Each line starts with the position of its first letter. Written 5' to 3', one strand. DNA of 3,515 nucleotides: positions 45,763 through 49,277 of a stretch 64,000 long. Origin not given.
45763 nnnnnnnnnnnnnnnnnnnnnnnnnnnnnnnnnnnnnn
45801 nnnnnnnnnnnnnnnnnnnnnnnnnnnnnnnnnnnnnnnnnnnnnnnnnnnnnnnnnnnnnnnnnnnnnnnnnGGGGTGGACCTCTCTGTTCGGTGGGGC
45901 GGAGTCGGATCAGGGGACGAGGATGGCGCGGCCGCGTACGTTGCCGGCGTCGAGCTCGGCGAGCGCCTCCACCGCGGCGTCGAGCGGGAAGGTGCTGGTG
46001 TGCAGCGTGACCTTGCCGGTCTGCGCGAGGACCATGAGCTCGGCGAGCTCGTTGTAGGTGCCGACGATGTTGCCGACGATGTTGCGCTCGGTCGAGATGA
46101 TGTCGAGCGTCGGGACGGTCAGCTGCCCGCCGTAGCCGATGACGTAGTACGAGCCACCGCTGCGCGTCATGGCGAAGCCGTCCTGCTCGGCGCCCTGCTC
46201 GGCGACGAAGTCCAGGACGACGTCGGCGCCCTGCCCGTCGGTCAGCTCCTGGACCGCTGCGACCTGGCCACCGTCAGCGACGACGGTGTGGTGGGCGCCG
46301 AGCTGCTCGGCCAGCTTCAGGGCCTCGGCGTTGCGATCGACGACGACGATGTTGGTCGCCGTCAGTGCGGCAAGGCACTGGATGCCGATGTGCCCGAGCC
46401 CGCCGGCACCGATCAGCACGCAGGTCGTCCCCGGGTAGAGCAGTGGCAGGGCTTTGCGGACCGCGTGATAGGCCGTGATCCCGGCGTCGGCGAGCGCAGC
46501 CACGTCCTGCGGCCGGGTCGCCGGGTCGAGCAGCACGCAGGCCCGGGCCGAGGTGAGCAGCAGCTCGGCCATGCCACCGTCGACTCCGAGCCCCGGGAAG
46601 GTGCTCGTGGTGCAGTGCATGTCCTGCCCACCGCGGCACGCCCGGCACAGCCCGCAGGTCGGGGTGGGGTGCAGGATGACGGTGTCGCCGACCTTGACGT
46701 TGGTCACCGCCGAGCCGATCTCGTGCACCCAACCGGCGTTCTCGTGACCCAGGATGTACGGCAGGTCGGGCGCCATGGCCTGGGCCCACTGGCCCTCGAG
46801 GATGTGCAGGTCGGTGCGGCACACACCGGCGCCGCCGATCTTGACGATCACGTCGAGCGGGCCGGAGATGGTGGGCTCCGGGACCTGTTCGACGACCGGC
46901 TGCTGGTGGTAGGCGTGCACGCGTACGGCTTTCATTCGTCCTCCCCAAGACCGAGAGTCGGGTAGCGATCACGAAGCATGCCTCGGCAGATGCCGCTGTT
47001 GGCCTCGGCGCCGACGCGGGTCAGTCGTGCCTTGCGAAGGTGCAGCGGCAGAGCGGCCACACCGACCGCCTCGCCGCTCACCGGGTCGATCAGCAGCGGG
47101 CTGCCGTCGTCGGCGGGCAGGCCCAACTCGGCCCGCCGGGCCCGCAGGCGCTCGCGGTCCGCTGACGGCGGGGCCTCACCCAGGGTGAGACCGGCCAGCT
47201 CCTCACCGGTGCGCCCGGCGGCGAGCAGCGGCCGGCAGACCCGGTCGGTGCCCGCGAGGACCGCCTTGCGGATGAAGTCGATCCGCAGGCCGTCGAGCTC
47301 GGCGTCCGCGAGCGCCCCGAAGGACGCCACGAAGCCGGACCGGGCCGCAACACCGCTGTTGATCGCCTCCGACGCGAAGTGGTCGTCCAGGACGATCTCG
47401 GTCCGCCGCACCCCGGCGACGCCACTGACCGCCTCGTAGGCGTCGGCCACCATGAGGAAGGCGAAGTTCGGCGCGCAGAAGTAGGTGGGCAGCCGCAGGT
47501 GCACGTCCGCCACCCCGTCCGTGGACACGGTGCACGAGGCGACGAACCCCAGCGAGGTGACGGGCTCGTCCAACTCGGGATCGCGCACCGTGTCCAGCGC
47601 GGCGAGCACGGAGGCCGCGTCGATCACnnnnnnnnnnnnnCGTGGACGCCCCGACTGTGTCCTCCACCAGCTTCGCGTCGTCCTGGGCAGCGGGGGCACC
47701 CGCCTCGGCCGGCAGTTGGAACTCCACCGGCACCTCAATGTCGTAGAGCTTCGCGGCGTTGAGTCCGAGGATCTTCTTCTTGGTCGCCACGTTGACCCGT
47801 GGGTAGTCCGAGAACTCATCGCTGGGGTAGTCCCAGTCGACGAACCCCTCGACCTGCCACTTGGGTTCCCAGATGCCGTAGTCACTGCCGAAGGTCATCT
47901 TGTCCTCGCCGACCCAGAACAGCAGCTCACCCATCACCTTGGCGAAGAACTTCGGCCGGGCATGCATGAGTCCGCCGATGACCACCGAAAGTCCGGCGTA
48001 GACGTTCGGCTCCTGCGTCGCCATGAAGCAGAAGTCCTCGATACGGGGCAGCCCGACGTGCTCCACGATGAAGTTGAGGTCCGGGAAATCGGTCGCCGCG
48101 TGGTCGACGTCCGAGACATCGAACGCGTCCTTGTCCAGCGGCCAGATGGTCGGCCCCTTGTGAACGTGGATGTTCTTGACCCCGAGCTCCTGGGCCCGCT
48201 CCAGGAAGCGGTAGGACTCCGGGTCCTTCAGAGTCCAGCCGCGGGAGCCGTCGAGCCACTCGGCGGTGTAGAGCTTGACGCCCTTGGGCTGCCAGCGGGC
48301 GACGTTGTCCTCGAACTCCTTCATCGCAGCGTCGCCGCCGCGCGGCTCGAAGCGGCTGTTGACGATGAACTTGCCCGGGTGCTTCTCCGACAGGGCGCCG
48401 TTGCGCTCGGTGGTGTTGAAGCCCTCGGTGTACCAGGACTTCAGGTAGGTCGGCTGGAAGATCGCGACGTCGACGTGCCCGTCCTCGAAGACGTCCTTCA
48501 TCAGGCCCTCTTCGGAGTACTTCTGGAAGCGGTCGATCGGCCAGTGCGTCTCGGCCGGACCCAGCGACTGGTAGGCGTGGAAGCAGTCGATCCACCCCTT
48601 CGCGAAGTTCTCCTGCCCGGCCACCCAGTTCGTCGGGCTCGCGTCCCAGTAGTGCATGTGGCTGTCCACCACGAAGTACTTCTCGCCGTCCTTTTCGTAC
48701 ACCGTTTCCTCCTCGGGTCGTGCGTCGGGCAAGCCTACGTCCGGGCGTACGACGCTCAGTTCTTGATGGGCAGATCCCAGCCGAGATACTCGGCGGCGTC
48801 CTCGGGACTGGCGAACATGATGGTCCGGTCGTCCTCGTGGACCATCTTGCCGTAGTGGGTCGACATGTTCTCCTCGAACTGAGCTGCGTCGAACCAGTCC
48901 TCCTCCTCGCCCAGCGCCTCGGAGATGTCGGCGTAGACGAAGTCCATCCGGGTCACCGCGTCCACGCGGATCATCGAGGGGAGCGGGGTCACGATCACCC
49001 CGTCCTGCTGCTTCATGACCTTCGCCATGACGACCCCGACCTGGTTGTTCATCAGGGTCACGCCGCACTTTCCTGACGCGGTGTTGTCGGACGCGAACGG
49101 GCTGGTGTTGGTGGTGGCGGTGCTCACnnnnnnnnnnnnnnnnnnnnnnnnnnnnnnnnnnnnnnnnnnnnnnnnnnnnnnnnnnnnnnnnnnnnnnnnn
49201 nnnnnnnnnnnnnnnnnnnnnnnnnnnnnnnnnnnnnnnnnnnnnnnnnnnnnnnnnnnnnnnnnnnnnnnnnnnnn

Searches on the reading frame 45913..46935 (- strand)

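Call 5: search_protein_families(library=pfam, proteins=[window:45913-46935:-], max_evalue=0.01)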
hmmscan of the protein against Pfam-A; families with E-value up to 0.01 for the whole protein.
window:45913-46935:- (341 aa): 5 families
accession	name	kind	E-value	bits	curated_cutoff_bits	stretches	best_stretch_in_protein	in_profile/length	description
PF08240.17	ADH_N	-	1.4e-26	93.2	23.5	1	26-136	2-102/104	Alcohol dehydrogenase GroES-like domain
PF00107.32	ADH_zinc_N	-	1e-23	84.1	31.8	1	179-303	1-126/129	Zinc-binding dehydrogenase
PF13602.12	ADH_zinc_N_2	-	6.3e-13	50.3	27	1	212-339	1-134/134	Zinc-binding dehydrogenase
PF01488.26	Shikimate_DH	-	0.0011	19.5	24.3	1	170-216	13-60/138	Shikimate / quinate 5-dehydrogenase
PF02254.24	TrkA_N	-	0.0018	19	23.8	1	179-231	5-58/116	TrkA-N domain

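Call 6: search_protein_families(library=ncbifam, proteins=[window:45913-46935:-], max_evalue=0.01)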
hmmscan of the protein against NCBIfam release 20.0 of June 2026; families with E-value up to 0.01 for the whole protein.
window:45913-46935:- (341 aa): 28 families (the best 25 are shown)
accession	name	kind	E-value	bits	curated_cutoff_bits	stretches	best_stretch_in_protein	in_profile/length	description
NF041097.1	keto_inos_dh_IolM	equivalog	9.3e-47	159.5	450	1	11-331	38-380/389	scyllo-inosose 3-dehydrogenase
NF006940.0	PRK09422.1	equivalog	1.5e-45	155.6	344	1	1-339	1-333/338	alcohol dehydrogenase AdhP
TIGR00692.1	tdh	equivalog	3.6e-42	144.6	458.35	1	17-339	15-338/340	L-threonine 3-dehydrogenase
NF003808.0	PRK05396.1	equivalog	9.8e-42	143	380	1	1-283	1-280/341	L-threonine 3-dehydrogenase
TIGR03451.1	mycoS_dep_FDH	equivalog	9.9e-38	129.9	512.9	1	18-330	21-348/358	S-(hydroxymethyl)mycothiol dehydrogenase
TIGR03989.1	Rxyl_3153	subfamily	1.6e-33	116.5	440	2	28-109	28-106/370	NDMA-dependent alcohol dehydrogenase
NF047908.1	AldhRedAhr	equivalog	2.5e-33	115.4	470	1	20-339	22-333/335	NADPH-dependent aldehyde reductase Ahr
TIGR02822.1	adh_fam_2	subfamily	1.1e-30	106.9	283.5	1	14-340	18-329/329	zinc-binding alcohol dehydrogenase family protein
NF010344.0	PRK13771.1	subfamily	2.6e-30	105.6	349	1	1-339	1-331/334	putative alcohol dehydrogenase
NF007375.0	PRK09880.1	equivalog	8.2e-29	100.4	469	1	28-290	29-290/344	L-idonate 5-dehydrogenase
NF007642.0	PRK10309.1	equivalog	5.2e-28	98.2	550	1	1-228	1-220/347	galactitol-1-phosphate 5-dehydrogenase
TIGR03201.1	dearomat_had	equivalog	7.2e-27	94.4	338.65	1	19-341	16-349/349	6-hydroxycyclohex-1-ene-1-carbonyl-CoA dehydrogenase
NF041172.1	AcrlCoa_red_Thmprot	equivalog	1.2e-26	93.5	500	1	1-338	1-331/334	acryloyl-CoA reductase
NF007489.0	PRK10083.1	equivalog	1e-25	90.4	376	1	1-228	1-221/339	Zn-dependent oxidoreductase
TIGR03366.1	HpnZ_proposed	hypoth_equivalog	1.2e-24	87.2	328.1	1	28-267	7-253/315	putative phosphonate catabolism associated alcohol dehydrogenase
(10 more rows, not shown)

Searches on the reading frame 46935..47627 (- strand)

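Call 84: search_protein_families(library=pfam, proteins=[window:46935-47627:-], max_evalue=0.001)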
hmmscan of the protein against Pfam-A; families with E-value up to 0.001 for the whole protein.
window:46935-47627:- (231 aa): 1 family
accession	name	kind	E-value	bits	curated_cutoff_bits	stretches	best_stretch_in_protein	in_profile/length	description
PF01883.24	FeS_assembly_P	-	1.5e-11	44.8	23.5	1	6-78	3-71/73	Iron-sulfur cluster assembly protein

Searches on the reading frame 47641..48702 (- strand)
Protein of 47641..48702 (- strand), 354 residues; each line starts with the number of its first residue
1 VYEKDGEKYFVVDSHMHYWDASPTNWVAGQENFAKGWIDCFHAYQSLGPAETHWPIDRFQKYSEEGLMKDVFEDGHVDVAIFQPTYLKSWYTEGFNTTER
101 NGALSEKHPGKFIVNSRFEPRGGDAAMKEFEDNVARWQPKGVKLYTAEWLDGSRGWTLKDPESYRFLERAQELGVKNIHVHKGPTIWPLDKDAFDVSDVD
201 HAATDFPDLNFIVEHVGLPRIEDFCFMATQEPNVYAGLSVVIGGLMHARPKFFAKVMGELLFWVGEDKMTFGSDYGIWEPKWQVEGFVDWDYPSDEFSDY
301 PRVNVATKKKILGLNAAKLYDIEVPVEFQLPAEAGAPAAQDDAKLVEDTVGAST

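Call 84: search_protein_families(library=pfam, proteins=[window:47641-48702:-], max_evalue=0.001)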
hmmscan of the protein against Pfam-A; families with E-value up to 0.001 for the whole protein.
window:47641-48702:- (354 aa): 1 family
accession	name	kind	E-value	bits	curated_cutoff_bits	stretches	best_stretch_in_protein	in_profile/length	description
PF04909.20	Amidohydro_2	-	3.6e-40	139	26.4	1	12-322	1-289/289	Amidohydrolase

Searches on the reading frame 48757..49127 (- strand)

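Call 84: search_protein_families(library=pfam, proteins=[window:48757-49127:-], max_evalue=0.001)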
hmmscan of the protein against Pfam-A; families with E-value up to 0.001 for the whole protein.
window:48757-49127:- (123 aa): 1 family
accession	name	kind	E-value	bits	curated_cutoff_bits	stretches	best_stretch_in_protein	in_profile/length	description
PF02406.22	MmoB_DmpM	-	1.2e-21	77.1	25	1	20-105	2-84/85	MmoB/DmpM family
